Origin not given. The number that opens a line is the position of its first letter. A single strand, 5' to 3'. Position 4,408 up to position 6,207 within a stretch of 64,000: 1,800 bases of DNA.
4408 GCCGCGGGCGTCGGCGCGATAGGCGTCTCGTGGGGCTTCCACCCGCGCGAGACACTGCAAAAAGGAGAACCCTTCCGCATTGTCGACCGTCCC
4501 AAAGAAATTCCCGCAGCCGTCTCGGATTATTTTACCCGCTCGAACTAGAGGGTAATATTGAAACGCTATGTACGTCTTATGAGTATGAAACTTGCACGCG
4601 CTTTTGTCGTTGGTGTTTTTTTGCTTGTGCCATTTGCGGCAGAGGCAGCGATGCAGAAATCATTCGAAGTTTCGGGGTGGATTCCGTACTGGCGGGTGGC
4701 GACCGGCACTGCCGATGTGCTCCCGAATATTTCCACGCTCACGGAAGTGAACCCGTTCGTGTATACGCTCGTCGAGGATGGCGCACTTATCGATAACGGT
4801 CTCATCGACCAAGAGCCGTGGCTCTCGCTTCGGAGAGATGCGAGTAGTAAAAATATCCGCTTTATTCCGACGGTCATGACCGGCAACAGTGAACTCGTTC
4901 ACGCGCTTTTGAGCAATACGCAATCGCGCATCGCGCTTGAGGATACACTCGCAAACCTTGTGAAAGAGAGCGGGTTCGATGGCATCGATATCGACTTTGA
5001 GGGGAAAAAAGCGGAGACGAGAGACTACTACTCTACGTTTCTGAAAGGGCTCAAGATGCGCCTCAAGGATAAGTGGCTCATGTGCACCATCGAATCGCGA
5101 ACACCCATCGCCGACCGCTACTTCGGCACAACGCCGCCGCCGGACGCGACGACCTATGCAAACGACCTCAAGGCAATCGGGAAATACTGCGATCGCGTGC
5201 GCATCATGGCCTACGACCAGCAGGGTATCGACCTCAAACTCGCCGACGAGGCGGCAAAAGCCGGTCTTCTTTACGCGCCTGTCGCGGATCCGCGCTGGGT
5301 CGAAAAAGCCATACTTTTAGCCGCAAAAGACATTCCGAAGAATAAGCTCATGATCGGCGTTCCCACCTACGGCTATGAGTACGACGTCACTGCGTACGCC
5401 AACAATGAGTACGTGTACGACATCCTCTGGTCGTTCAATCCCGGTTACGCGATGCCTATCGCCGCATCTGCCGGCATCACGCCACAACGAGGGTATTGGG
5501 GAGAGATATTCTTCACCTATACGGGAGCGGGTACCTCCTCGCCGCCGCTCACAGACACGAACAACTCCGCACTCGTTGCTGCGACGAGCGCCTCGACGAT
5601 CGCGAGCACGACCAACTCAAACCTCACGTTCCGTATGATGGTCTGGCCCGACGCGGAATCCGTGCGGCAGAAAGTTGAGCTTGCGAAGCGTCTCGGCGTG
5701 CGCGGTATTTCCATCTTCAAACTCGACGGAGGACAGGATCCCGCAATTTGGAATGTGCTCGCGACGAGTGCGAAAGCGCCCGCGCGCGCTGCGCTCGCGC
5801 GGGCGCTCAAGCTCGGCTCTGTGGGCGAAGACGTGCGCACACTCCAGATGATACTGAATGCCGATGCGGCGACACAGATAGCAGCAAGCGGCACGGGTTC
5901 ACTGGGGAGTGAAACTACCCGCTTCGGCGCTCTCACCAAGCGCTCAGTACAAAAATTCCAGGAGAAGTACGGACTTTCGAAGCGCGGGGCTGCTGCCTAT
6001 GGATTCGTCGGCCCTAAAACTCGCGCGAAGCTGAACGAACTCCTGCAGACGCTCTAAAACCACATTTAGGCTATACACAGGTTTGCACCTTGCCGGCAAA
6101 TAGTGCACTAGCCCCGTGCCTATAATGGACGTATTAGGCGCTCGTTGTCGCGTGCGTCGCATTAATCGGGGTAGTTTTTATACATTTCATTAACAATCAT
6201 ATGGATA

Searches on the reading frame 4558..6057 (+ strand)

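Call 15: search_protein_families(library=pfam, proteins=[window:4558-6057:+], max_evalue=0.001)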
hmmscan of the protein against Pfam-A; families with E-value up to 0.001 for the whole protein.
window:4558-6057:+ (499 aa): 2 families
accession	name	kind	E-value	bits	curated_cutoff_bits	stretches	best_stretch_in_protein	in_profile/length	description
PF00704.34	Glyco_hydro_18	-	4.4e-24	86.2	29.6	1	112-390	78-315/317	Glycosyl hydrolases family 18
PF01471.23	PG_binding_1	-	6.1e-05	23.6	23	1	423-474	2-44/57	Putative peptidoglycan binding domain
